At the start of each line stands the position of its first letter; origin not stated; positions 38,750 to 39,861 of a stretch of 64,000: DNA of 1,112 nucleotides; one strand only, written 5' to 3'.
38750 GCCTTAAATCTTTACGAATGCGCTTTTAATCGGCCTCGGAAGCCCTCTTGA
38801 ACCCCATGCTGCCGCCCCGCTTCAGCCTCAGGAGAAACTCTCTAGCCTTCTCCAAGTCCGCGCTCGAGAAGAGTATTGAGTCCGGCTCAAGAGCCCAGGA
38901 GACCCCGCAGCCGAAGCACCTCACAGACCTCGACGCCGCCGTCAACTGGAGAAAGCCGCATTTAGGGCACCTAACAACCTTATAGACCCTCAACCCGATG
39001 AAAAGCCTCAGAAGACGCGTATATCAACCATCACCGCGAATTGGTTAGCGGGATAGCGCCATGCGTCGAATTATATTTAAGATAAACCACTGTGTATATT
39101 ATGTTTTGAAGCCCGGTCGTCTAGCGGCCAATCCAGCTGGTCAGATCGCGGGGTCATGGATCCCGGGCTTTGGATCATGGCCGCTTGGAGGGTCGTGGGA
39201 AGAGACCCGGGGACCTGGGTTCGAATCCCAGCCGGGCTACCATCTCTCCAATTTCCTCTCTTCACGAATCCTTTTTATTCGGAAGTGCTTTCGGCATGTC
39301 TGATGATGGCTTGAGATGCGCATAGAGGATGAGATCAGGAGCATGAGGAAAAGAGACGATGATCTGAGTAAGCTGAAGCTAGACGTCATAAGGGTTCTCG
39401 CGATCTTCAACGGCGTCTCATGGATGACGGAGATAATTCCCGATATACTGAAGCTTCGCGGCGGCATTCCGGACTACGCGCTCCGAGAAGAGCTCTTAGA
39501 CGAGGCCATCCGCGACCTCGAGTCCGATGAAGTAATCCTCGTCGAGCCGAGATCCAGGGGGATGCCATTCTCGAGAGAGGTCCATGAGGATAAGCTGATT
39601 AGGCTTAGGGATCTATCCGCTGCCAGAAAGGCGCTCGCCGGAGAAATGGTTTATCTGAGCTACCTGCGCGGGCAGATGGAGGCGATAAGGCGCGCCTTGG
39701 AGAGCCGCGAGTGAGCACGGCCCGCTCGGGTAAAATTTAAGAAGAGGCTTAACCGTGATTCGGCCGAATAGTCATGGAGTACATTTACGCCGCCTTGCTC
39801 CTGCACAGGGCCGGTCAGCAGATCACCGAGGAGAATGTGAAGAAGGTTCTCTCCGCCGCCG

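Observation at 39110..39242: tRNA-Gln(TTG) gene of 133 nt: canonical anticodon-loop intron plus about 27 nt of extra intron(s) in the D-arm region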

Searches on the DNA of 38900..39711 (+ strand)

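Call 5: search_rna_families(source=window, start=39000, end=39350, threshold=evalue, max_evalue=10, show_alignments=4)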
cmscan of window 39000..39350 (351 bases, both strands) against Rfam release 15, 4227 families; matches with E-value up to 10: 5.
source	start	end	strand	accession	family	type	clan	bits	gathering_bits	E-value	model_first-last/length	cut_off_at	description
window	39204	39238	+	RF01684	mascRNA-menRNA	Gene;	-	21.2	42.5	0.054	1-56/56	no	MALAT1-associated small cytoplasmic RNA/MEN beta RNA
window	39206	39231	-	RF03740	mir-921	Gene; miRNA;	-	14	80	5.6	18-43/56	no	mir-921 microRNA precursor family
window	39217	39229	-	RF04351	Plastid-psbl-rps4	Cis-reg;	-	13.5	68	4.8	11-23/53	no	Plastid-psbl-rps4 3UTR RNA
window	39000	39242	+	RF00023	tmRNA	Gene;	CL00001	11.7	47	0.0076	82-374/374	5'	transfer-messenger RNA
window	39185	39334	+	RF02223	sX4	Gene; sRNA;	-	10.7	70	6.5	1-167/167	no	Proteobacterial sRNA sX4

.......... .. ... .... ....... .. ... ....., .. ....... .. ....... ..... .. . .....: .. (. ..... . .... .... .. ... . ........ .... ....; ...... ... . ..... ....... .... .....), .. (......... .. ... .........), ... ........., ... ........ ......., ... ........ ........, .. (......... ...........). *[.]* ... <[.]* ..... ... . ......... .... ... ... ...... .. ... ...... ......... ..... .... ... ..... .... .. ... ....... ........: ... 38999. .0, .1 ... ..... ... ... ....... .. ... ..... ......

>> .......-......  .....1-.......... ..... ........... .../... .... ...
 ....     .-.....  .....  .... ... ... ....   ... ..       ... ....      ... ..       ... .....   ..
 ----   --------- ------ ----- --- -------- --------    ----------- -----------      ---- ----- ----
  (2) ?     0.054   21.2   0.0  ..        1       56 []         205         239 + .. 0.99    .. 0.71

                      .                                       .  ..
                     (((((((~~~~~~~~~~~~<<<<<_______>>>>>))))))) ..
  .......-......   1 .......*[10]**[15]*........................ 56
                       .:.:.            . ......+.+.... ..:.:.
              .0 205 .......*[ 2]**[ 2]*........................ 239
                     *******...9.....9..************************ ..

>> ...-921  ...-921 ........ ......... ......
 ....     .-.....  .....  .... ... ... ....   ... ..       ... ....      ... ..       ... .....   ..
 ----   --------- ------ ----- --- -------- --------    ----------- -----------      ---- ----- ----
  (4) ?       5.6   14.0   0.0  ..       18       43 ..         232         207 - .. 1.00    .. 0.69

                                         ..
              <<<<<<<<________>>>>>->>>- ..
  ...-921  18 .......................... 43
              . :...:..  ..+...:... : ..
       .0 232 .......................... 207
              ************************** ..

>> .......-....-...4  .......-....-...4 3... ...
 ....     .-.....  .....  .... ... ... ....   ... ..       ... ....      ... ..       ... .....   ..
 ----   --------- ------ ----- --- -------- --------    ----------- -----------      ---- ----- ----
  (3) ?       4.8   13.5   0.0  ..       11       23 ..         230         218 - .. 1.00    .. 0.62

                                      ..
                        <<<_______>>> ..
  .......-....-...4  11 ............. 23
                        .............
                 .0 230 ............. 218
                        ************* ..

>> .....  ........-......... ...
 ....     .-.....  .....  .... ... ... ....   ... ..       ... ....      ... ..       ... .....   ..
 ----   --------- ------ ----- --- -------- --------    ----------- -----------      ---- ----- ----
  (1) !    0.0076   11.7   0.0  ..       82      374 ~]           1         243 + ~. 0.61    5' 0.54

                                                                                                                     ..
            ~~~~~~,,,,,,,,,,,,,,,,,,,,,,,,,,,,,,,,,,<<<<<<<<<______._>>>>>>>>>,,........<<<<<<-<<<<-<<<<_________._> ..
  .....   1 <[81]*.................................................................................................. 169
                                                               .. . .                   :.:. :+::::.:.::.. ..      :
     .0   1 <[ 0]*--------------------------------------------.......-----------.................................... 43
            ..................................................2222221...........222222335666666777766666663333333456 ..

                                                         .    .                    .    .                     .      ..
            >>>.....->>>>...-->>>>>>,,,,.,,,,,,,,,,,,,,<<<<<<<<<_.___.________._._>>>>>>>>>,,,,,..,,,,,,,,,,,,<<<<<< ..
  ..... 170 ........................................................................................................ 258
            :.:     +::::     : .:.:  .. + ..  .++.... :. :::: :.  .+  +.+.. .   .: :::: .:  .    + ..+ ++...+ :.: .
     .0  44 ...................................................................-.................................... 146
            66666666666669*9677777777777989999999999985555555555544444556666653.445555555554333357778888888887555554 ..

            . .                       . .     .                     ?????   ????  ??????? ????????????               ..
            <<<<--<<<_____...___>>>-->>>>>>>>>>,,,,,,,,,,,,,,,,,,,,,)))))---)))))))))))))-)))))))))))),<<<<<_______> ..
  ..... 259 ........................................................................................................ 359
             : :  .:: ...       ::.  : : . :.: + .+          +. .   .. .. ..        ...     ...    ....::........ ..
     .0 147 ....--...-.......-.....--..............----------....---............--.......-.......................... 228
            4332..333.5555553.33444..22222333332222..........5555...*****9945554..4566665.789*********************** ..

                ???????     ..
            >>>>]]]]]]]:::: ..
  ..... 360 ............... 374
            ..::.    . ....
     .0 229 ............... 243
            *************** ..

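Call 38: search_rna_families(sources=[L052, L059, L070, L013, L009], threshold=gathering)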
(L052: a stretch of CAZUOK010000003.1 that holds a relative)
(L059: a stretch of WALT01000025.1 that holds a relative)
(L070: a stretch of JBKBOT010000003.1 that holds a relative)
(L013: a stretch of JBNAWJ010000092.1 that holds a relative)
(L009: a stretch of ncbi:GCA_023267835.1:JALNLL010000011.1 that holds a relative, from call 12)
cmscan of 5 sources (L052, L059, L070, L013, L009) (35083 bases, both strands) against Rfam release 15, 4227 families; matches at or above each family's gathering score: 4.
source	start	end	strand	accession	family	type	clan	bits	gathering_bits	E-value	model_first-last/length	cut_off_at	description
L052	1101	1173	-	RF00005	tRNA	Gene; tRNA;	CL00001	58.7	29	2.2e-10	1-71/71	no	tRNA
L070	4070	4162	-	RF00005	tRNA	Gene; tRNA;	CL00001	54.7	29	2.8e-09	1-71/71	no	tRNA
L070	6990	7077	+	RF00005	tRNA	Gene; tRNA;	CL00001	50.5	29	3.9e-08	1-71/71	no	tRNA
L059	6537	6646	-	RF00005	tRNA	Gene; tRNA;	CL00001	44.5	29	1.7e-06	1-71/71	no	tRNA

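Call 42: search_with_rna_model(model_id=R1, source=window, start=38900, end=39450, filters=off, max_evalue=10, show_alignments=3)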
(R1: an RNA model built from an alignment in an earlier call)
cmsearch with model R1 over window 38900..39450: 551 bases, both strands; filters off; matches with E-value up to 10: 9.
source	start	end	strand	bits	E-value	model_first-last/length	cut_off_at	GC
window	39160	39239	+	32.3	5e-08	1-73/73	no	0.65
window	39109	39169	-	8.9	0.046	1-73/73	no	0.66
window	39110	39156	+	5.4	0.36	1-73/73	no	0.66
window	39204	39220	-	3.7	0.97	1-73/73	no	0.76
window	39371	39381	+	2.6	1.8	1-73/73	no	0.45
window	39026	39047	+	1.6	3.3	1-73/73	no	0.45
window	39229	39238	-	1.5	3.5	1-73/73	no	0.8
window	38983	39008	-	0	8.6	1-73/73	no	0.5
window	39380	39418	-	-0.3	10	1-73/73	no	0.51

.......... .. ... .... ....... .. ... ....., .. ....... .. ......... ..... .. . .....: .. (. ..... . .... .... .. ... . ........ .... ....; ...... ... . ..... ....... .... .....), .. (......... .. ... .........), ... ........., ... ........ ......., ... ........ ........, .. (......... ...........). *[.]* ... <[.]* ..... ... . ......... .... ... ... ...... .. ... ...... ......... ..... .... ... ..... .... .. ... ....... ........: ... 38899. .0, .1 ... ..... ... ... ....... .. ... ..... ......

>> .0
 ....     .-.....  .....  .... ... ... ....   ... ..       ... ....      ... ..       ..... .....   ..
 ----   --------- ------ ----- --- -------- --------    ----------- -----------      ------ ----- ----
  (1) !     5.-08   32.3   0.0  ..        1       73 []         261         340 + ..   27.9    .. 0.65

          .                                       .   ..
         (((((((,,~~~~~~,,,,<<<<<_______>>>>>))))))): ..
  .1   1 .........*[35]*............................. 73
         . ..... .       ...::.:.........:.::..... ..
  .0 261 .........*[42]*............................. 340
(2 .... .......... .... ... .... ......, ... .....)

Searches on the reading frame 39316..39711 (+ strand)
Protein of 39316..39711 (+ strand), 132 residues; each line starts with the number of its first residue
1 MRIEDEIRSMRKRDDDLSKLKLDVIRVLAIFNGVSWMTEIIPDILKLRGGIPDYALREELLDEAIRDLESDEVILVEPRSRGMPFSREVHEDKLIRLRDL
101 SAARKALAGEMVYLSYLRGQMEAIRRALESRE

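Call 9: find_homologous_proteins(query=window:39316-39711:+)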
Query window:39316-39711:+ (132 aa): 29 proteins with E <= 0.001 among 147 candidates.
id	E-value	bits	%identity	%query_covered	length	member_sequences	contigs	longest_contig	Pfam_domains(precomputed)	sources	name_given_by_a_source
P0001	8.5e-75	267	100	100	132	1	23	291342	-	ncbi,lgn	ncbi:MAG: hypothetical protein QXU12_03460 [Nitrososphaerota archaeon]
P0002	8.1e-68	244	93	100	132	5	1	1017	-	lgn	-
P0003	2.3e-52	194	73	99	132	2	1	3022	-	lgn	-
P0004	2.7e-51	191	70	100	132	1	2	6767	-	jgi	jgi:hypothetical protein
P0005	4.0e-51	190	71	98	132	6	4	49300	-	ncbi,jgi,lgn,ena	jgi:hypothetical protein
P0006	4.1e-51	190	71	98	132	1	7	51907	-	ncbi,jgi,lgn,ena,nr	ncbi:MAG: hypothetical protein L2C94_000730 [Aigarchaeota archaeon]|jgi:hypothetical protein|nr:hypo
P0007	2.7e-50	187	70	98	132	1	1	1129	-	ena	-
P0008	1.4e-49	185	69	100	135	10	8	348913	-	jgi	jgi:hypothetical protein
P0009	1.3e-48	182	72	92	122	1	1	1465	-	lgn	-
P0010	7.4e-44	167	64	98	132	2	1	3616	-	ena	-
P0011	1.4e-43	166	63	98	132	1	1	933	-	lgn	-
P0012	3.7e-43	164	64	98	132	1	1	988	-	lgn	-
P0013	7.1e-42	160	61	98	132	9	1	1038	-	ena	-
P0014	2.1e-41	159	70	81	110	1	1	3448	-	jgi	jgi:hypothetical protein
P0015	3.3e-41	158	62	98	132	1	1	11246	-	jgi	-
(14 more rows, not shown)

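Call 10: find_encoding_contigs(protein=P0006, flank=2500, max_places=4)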
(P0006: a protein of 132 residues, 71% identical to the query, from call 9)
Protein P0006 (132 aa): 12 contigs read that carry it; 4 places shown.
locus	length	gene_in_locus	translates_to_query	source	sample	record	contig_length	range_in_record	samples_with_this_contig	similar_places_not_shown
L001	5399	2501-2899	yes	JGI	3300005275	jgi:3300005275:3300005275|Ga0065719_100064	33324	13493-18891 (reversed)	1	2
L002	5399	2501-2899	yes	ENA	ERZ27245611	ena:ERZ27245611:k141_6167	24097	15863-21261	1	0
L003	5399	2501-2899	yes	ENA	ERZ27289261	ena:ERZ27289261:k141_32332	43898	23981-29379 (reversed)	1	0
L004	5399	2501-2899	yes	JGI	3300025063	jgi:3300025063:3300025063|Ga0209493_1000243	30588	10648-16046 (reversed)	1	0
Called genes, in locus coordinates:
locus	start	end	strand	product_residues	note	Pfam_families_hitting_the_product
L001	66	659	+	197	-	PF09512:ThiW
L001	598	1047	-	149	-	PF04138:GtrA_DPMS_TM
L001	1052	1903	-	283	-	PF01261:AP_endonuc_2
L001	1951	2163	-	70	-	-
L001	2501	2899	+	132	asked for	-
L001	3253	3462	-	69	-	-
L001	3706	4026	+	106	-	PF00428:Ribosomal_60s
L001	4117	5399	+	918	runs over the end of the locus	-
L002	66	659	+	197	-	PF09512:ThiW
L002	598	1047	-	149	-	PF04138:GtrA_DPMS_TM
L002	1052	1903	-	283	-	PF01261:AP_endonuc_2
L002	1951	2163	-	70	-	-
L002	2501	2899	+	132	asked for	-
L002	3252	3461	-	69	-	-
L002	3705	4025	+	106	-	PF00428:Ribosomal_60s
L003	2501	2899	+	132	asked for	-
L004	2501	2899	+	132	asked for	-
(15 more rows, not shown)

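Call 11: find_encoding_contigs(protein=P0008, flank=2500, max_places=4)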
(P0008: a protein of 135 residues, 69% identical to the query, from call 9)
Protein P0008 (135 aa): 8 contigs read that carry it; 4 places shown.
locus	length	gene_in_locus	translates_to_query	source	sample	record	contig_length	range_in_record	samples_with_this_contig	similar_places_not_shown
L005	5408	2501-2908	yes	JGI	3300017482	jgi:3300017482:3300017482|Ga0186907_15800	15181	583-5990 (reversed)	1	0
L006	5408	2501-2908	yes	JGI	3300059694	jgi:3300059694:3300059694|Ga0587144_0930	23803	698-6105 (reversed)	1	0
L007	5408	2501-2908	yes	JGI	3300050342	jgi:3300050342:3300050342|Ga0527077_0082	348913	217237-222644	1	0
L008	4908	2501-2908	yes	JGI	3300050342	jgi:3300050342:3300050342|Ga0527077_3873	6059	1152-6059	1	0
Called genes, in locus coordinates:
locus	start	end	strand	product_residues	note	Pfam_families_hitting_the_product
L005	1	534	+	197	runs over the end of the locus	PF09512:ThiW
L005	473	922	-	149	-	PF04138:GtrA_DPMS_TM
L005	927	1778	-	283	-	PF01261:AP_endonuc_2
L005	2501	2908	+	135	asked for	-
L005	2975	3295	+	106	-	PF00428:Ribosomal_60s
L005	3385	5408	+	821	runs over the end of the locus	PF01411:tRNA-synt_2c, PF07973:tRNA_SAD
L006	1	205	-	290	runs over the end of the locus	-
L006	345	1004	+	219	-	-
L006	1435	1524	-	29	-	-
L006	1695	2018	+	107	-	-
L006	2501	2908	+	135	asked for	-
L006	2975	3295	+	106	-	PF00428:Ribosomal_60s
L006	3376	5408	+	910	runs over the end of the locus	?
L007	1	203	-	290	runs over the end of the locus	-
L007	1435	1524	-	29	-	-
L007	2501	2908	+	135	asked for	-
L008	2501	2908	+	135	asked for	-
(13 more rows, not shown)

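Call 12: find_encoding_contigs(protein=P0001, flank=2500, max_places=6)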
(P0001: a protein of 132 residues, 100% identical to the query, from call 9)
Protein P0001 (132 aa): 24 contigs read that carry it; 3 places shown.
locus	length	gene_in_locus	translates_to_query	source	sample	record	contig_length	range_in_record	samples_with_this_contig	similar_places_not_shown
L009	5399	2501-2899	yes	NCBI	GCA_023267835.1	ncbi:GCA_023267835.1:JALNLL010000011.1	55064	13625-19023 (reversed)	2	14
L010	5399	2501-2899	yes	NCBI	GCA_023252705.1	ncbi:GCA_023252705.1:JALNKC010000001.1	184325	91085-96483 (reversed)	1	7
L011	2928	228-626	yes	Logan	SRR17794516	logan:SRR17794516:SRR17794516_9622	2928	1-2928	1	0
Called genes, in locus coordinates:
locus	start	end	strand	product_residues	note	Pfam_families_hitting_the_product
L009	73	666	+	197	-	PF09512:ThiW, PF12822:ECF_trnsprt (weak)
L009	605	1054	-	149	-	PF04138:GtrA_DPMS_TM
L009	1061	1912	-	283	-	PF01261:AP_endonuc_2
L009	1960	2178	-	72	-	-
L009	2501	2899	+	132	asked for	-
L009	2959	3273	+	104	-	PF00428:Ribosomal_60s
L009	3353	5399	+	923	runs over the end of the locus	PF01411:tRNA-synt_2c, PF07973:tRNA_SAD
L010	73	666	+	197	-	PF09512:ThiW, PF12822:ECF_trnsprt (weak)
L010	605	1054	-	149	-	PF04138:GtrA_DPMS_TM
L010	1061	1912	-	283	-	PF01261:AP_endonuc_2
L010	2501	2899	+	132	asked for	-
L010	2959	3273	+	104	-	PF00428:Ribosomal_60s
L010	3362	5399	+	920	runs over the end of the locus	PF01411:tRNA-synt_2c, PF07973:tRNA_SAD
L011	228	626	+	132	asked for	-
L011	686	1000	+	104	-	PF00428:Ribosomal_60s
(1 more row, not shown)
